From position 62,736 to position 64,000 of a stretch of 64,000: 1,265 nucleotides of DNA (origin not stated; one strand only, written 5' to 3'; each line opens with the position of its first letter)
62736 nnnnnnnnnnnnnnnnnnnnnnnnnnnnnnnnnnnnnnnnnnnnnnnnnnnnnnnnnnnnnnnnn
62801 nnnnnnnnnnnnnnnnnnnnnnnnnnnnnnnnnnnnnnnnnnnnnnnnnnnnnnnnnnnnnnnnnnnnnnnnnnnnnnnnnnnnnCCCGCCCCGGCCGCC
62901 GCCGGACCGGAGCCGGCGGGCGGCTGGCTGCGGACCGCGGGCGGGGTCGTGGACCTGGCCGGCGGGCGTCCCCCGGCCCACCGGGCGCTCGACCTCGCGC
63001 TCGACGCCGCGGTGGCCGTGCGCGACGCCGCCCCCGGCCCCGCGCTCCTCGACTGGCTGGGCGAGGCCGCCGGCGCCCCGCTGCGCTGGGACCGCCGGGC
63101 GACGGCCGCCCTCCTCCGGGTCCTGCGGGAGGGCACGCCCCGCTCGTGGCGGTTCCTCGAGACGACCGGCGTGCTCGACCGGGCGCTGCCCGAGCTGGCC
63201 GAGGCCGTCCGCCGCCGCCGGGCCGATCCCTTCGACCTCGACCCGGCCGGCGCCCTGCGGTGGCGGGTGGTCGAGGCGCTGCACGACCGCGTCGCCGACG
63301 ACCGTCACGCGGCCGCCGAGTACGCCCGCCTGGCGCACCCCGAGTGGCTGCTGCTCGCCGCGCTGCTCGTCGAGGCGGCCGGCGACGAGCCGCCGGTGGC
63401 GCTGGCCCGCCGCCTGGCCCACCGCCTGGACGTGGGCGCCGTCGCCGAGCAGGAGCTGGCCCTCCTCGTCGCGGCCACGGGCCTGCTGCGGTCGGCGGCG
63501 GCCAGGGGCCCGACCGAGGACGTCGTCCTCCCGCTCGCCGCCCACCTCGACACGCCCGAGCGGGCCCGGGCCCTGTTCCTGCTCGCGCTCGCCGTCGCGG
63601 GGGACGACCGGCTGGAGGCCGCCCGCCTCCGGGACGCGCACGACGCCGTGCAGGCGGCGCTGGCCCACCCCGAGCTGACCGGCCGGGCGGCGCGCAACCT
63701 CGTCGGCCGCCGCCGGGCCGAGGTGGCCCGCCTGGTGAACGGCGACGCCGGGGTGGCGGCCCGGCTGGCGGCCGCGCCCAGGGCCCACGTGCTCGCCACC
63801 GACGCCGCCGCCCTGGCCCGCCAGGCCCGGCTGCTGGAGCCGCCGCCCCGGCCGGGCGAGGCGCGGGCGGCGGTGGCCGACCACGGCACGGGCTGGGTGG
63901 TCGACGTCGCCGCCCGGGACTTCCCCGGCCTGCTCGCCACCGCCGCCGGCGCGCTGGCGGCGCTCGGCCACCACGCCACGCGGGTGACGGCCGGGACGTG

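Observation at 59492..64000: amtB is followed by a cation/proton antiporter fused to a degenerate GlnD-like sensor module; no PII gene in the locus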

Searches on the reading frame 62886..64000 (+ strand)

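Call 5: find_homologous_proteins(query=window:62886-64000:+, max_evalue=0.001)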
Query window:62886-64000:+ (371 aa): 51 proteins with E <= 0.001 among 8000 candidates.
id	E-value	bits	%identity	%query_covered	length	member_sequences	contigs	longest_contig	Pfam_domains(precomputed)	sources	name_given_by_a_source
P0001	1.9e-100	355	58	95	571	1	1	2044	PF13291.13,PF01842.32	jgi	jgi:[protein-PII] uridylyltransferase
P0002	3.4e-100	354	56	95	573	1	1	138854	PF13291.13,PF01842.32,PF22754.5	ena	-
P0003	6.1e-98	347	54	96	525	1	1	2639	PF13291.13,PF01842.32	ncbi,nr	ncbi:MAG TPA: ACT domain-containing protein, partial [Acidimicrobiia bacterium]|nr:ACT domain-contai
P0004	9.8e-96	340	53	99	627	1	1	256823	PF00999.27,PF01842.32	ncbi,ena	-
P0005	1.4e-91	326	53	97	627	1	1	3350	PF00999.27,PF01842.32,PF22754.5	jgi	jgi:UTP:GlnB (protein PII) uridylyltransferase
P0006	2.1e-91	325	56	95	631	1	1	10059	PF00999.27,PF01842.32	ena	-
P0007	2.8e-91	325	53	98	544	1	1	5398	PF13291.13,PF01842.32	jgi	jgi:[protein-PII] uridylyltransferase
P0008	4.0e-90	321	58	84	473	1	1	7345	PF13291.13,PF01842.32,PF22754.5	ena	-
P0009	1.9e-89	319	57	86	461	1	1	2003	PF22629.3,PF01842.32,PF22754.5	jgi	jgi:[protein-PII] uridylyltransferase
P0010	3.0e-89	318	51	97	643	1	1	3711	PF00999.27,PF13291.13,PF01842.32,PF13740.13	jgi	-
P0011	1.2e-87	313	51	97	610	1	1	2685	PF00999.27,PF13291.13,PF01842.32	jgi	jgi:[protein-PII] uridylyltransferase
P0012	4.4e-86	308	54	96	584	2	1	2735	PF01842.32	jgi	jgi:UTP:GlnB (protein PII) uridylyltransferase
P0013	4.6e-86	308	52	96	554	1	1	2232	PF01842.32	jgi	-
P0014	3.3e-85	305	49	100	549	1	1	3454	PF13291.13,PF01842.32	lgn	-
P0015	1.1e-84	303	52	96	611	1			PF00999.27,PF01842.32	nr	nr:ACT domain-containing protein [Actinomycetota bacterium]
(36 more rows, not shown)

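Call 7: find_encoding_contigs(protein=P0004, flank=10000, max_places=3)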
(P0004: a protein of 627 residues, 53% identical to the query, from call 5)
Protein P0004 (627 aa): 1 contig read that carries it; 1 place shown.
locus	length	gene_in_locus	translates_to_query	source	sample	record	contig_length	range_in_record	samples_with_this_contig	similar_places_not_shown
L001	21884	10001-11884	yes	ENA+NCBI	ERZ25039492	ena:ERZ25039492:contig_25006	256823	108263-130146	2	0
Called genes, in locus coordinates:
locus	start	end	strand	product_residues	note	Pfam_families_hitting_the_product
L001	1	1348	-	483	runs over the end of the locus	PF13649:Methyltransf_25 (weak)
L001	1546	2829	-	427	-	PF13581:HATPase_c_2 (faint), PF00672:HAMP (weak), PF00512:HisKA, PF02518:HATPase_c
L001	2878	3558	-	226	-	PF00072:Response_reg, PF00486:Trans_reg_C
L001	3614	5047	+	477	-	PF00479:G6PD_N, PF02781:G6PD_C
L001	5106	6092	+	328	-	PF01544:CorA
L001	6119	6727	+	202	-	PF00174:Oxidored_molyb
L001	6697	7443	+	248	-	PF00970:FAD_binding_6, PF00175:NAD_binding_1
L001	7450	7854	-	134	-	PF00903:Glyoxalase (weak)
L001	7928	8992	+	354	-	PF00512:HisKA, PF02518:HATPase_c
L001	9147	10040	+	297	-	PF00999:Na_H_Exchanger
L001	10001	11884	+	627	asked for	PF00999:Na_H_Exchanger, PF01842:ACT (faint)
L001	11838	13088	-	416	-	PF10009:DUF2252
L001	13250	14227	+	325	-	PF26549:Tricorn_N, PF26550:Tricorn_2nd, PF07676:PD40 (weak), PF26549:Tricorn_N (weak), PF07676:PD40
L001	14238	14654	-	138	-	PF07366:SnoaL, PF12680:SnoaL_2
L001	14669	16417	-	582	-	PF02867:Ribonuc_red_lgC, PF12637:TSCPD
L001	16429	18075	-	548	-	PF08471:Ribonuc_red_2_N, PF02867:Ribonuc_red_lgC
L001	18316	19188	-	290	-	PF00561:Abhydrolase_1, PF12697:Abhydrolase_6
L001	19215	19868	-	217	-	PF19700:DUF6198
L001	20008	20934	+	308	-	PF00561:Abhydrolase_1 (faint), PF12697:Abhydrolase_6, PF03096:Ndr (weak)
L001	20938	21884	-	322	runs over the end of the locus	PF08240:ADH_N, PF00107:ADH_zinc_N, PF13602:ADH_zinc_N_2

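Call 8: find_encoding_contigs(protein=P0002, flank=10000, max_places=3)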
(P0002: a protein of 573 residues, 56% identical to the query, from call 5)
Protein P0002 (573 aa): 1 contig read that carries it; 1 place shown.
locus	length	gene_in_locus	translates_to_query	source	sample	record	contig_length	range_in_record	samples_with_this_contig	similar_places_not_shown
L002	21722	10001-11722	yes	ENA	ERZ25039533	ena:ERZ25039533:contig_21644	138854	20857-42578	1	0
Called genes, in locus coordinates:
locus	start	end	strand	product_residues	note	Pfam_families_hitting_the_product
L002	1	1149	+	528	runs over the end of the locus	PF00389:2-Hacid_dh, PF02826:2-Hacid_dh_C, PF19304:PGDH_inter, PF01842:ACT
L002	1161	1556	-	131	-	PF27542:ArfC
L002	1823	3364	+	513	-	PF00682:HMGL-like, PF22617:HCS_D2, PF08502:LeuA_dimer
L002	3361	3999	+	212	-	PF13489:Methyltransf_23, PF01209:Ubie_methyltran, PF08241:Methyltransf_11, PF08242:Methyltransf_12, PF13649:Methyltransf_25, PF13847:Methyltransf_31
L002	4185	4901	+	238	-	PF03446:NAD_binding_2, PF14833:NAD_binding_11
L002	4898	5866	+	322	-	PF00296:Bac_luciferase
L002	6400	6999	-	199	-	PF00694:Aconitase_C, PF27434:LeuD_C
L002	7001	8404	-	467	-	PF00330:Aconitase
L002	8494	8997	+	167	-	PF00486:Trans_reg_C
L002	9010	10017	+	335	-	PF00999:Na_H_Exchanger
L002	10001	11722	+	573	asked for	PF22754:bHLH-TF_ACT-like_plant (faint), PF01842:ACT (weak), PF13291:ACT_4 (faint), PF01842:ACT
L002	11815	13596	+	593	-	PF05378:Hydant_A_N, PF01968:Hydantoinase_A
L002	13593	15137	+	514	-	PF02538:Hydantoinase_B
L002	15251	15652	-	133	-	-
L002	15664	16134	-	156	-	PF03449:GreA_GreB_N, PF01272:GreA_GreB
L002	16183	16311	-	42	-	-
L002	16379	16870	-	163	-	PF04264:YceI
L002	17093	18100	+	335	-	PF00180:Iso_dh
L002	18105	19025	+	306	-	PF01063:Aminotran_4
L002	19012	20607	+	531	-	PF00682:HMGL-like, PF22617:HCS_D2, PF08502:LeuA_dimer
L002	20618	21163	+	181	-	-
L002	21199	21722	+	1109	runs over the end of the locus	PF02771:Acyl-CoA_dh_N, PF02770:Acyl-CoA_dh_M, PF00441:Acyl-CoA_dh_1, PF08028:Acyl-CoA_dh_2, PF00749:tRNA-synt_1c, PF02698:DUF218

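Call 10: find_related_loci(query=A1, collection=genome_contigs, flank=10000)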
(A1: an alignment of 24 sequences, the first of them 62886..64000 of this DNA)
Query A1 (371 aa) in genome_contigs; peptide patterns used: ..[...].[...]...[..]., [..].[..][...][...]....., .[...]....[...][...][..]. (x = any residue, [..] = any of these).
406 stretches matched a pattern; 277 encode a relative of the query (tblastn E <= 1e-3); the best 80 are kept; 80 distinct loci.
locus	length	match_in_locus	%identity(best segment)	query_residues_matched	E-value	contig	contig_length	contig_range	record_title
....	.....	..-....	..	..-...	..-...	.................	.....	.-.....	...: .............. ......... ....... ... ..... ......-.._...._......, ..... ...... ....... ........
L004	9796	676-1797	56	2-371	5e-105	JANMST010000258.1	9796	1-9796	MAG: Acidimicrobiia bacterium isolate SOY_29_metabat_354 SOY_29_k141_5817536, whole genome shotgun sequence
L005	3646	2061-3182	54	3-371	2e-106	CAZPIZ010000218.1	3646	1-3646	MAG TPA_asm: uncultured Acidimicrobiaceae bacterium isolate SRP136066_co1_254 genome assembly, contig: NODE_50544_length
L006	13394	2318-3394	57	10-361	5e-103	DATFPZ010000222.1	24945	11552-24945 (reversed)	MAG TPA_asm: Acidimicrobiia bacterium isolate SMAG_U9316 k141_1228196, whole genome shotgun sequence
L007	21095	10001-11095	55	5-361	3e-102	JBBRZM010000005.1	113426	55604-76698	MAG: Acidimicrobiia bacterium isolate metawrap_la5_47 metawrap_la5_47_K_1542056_L_113426_cov_59.5776, whole genome shotg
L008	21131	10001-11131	53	3-371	3e-101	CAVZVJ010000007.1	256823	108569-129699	MAG: uncultured Acidobacteriota bacterium isolate MFD02242.bin.2.306 genome assembly, contig: contig_25006, whole genome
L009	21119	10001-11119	55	2-361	9e-100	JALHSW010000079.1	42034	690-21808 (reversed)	MAG: Acidimicrobiia bacterium isolate PFL8 seq_547571, whole genome shotgun sequence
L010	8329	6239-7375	52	1-371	9e-100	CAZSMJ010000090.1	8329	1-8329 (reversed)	MAG TPA_asm: uncultured Acidimicrobiaceae bacterium isolate SRP136066_co1_281 genome assembly, contig: NODE_12692_length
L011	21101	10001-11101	52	10-371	3e-99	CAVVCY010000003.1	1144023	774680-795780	MAG: uncultured Acidobacteriota bacterium isolate MFD02242.bin.2.132 genome assembly, contig: contig_4678, whole genome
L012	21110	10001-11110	52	5-371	6e-99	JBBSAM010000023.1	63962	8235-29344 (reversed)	MAG: Acidimicrobiia bacterium isolate La6_maxbin2.368 La6_maxbin2.368_K_2478790_L_63962_cov_66.0208, whole genome shotgu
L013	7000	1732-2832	56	6-361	2e-98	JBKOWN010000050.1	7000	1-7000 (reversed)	MAG: Actinomycetota bacterium isolate GM_EKS_MAG_00015 GM_EKS_000000263114, whole genome shotgun sequence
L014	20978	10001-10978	58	42-361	9e-98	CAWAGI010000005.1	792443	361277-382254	MAG: uncultured Actinomycetes bacterium isolate MFD04944.bin.2.34 genome assembly, contig: contig_41223, whole genome sh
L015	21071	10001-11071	55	8-361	2e-97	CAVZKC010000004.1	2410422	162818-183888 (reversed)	MAG: uncultured Actinomycetes bacterium isolate MFD05442.bin.1.17 genome assembly, contig: contig_504, whole genome shot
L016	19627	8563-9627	56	10-361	2e-97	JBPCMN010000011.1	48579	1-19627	MAG: Acidimicrobiia bacterium isolate TH_ant_mag_105 S1Ck127_5643103_flag_1_multi_25.9948_len_48579, whole genome shotgu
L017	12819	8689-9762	57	5-358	2e-95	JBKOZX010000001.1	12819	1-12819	MAG: Actinomycetota bacterium isolate GB_HAYS_MAG_00023 GB_HAYS_000001565188, whole genome shotgun sequence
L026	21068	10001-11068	52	9-361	2e-93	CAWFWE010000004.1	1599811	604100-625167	MAG: uncultured Actinomycetes bacterium isolate MFD04944.bin.2.69 genome assembly, contig: contig_31775, whole genome sh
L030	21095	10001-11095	51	1-361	9e-92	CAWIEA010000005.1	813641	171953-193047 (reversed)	MAG: uncultured Acidimicrobiia bacterium isolate MFD05442.bin.2.32 genome assembly, contig: contig_25191, whole genome s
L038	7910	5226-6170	56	50-361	1e-88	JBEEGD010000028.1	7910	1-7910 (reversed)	MAG: Acidimicrobiaceae bacterium isolate BP_86 scaffold_933086, whole genome shotgun sequence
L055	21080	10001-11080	50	8-361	4e-77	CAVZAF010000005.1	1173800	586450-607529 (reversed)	MAG: uncultured Acidimicrobiales bacterium isolate MFD02134.bin.2.1 genome assembly, contig: contig_16768, whole genome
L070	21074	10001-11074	49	10-362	3e-72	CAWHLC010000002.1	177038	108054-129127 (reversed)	MAG: uncultured Acidimicrobiia bacterium isolate MFD02840.bin.2.246 genome assembly, contig: contig_108048, whole genome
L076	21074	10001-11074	61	13-361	3e-79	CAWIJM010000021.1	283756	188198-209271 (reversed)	MAG: uncultured Actinomycetes bacterium isolate MFD04944.bin.2.40 genome assembly, contig: contig_55851, whole genome sh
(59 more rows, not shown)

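Call 11: search_protein_families(library=ncbifam, alignment_id=A1, max_evalue=1)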
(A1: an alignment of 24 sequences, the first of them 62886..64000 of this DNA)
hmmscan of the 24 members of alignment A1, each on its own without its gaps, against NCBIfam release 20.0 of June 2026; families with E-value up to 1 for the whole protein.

A. member 1, window:62886-64000:+ (371 aa): 1 family
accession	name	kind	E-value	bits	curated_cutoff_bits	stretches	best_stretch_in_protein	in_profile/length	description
NF003467.0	PRK05092.1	equivalog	0.017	12.9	959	1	66-362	446-767/940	[protein-PII] uridylyltransferase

B. families by the number of members that match (of 24 scanned): 22 families
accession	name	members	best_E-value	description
NF003467.0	PRK05092.1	24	4.8e-36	[protein-PII] uridylyltransferase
TIGR01693.1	UTase_glnD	23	5.3e-49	[protein-PII] uridylyltransferase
NF002895.0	PRK03381.1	23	2.3e-37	[protein-PII] uridylyltransferase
NF002837.0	PRK03059.1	23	1.5e-28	[protein-PII] uridylyltransferase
NF003448.0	PRK05007.1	23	7e-23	bifunctional uridylyltransferase/uridylyl-removing protein GlnD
NF001366.0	PRK00275.1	23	8.6e-20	[protein-PII] uridylyltransferase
NF002487.0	PRK01759.1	23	8e-16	bifunctional uridylyltransferase/uridylyl-removing protein GlnD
NF006352.0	PRK08577.1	20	2.4e-06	hypothetical protein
NF003347.0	PRK04374.1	19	7.7e-17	[protein-PII] uridylyltransferase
NF004684.0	PRK06027.1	3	0.026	formyltetrahydrofolate deformylase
TIGR00655.1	PurU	3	0.034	formyltetrahydrofolate deformylase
NF001220.0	PRK00194.1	2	0.013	ACT domain-containing protein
NF005600.0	PRK07334.1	2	0.019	threonine ammonia-lyase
NF008612.0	PRK11589.1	2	0.028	glycine cleavage system transcriptional repressor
NF053754.1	TrpY_fam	2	0.036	TrpY family transcription regulator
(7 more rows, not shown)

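Call 19: search_protein_families(library=pfam, proteins=[L016:4186-6690:+, L016:7381-10140:+, L007:8831-11581:+, L038:3975-6626:+], max_evalue=1)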
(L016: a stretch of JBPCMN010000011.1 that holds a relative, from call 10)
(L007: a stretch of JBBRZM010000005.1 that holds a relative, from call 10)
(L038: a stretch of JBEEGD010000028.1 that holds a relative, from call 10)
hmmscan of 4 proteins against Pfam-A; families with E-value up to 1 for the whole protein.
L016:4186-6690:+ (835 aa): 11 families
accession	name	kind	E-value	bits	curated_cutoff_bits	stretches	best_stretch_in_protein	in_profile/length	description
PF08335.16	GlnD_UR_UTase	-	8.2e-19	68.5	21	1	157-290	5-137/141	GlnD PII-uridylyltransferase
PF01842.31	ACT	-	9.4e-15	54.5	27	2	758-808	1-53/66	ACT domain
PF01966.28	HD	-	7.9e-11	42.7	22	1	428-538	4-113/116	HD domain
PF13291.12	ACT_4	-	0.002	19.2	27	0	754-785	3-34/80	ACT domain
PF22754.3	bHLH-TF_ACT-like_plant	-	0.0031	18.1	27.6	1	758-823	11-74/75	Plant bHLH transcription factor, ACT-like domain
PF22629.2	ACT_AHAS_ss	-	0.021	15.4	27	0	762-793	3-34/67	AHAS small subunit-like ACT domain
PF01909.29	NTP_transf_2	-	0.06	14.2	21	1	56-78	21-43/93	Nucleotidyltransferase domain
PF03445.19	DUF294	-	0.11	12.8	21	1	39-77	45-77/138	Putative nucleotidyltransferase DUF294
PF24914.1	ACR10_N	-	0.19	11.6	27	0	755-810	8-63/80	ACT domain-containing protein ACR10, N-terminal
PF18765.7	Polbeta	-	0.25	12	26.9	1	56-77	20-41/93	Polymerase beta, Nucleotidyltransferase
PF24931.1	ACT_ACR9_3rd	-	0.27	11.7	27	1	747-824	2-80/98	ACR9-like, ACT-like domain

L016:7381-10140:+ (920 aa): 4 families
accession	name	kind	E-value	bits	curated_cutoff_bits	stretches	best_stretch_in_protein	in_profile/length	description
PF00999.27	Na_H_Exchanger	-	6.4e-61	206.7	26.2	1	15-373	5-368/375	Sodium/hydrogen exchanger, transmembrane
PF01842.31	ACT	-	9.6e-14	51.3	27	2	816-878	2-63/66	ACT domain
PF13291.12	ACT_4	-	3.6e-05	24.8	27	1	816-852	8-46/80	ACT domain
PF22754.3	bHLH-TF_ACT-like_plant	-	4.6e-05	24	27.6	2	725-788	11-73/75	Plant bHLH transcription factor, ACT-like domain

L007:8831-11581:+ (917 aa): 7 families
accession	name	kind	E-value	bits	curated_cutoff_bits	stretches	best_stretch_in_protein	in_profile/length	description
PF00999.27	Na_H_Exchanger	-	8e-63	213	26.2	1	18-376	8-371/375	Sodium/hydrogen exchanger, transmembrane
PF01842.31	ACT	-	2.1e-16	59.8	27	2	732-768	2-38/66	ACT domain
PF22754.3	bHLH-TF_ACT-like_plant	-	1.4e-05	25.7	27.6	1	729-780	9-58/75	Plant bHLH transcription factor, ACT-like domain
PF13291.12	ACT_4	-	5.8e-05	24.1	27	1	732-765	8-41/80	ACT domain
PF13740.12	ACT_6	-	0.0011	19.3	23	1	738-761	10-33/76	ACT domain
PF22629.2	ACT_AHAS_ss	-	0.0027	18.3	27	1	734-763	2-31/67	AHAS small subunit-like ACT domain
PF24931.1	ACT_ACR9_3rd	-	0.34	11.5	27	0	825-872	2-49/98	ACR9-like, ACT-like domain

L038:3975-6626:+ (884 aa): 7 families
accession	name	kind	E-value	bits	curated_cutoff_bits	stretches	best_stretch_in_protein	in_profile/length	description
PF00999.27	Na_H_Exchanger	-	1.6e-64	218.5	26.2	1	19-374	9-368/375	Sodium/hydrogen exchanger, transmembrane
PF01842.31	ACT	-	1.7e-16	60.1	27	2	800-850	3-55/66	ACT domain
PF22754.3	bHLH-TF_ACT-like_plant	-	5.2e-06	27.1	27.6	2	699-772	2-74/75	Plant bHLH transcription factor, ACT-like domain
PF24931.1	ACT_ACR9_3rd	-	0.0032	17.9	27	1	786-857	1-73/98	ACR9-like, ACT-like domain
PF13291.12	ACT_4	-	0.0035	18.4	27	0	801-842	10-53/80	ACT domain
PF13740.12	ACT_6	-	0.01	16.1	23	1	715-737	10-32/76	ACT domain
PF22629.2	ACT_AHAS_ss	-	0.071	13.7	27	0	712-740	3-31/67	AHAS small subunit-like ACT domain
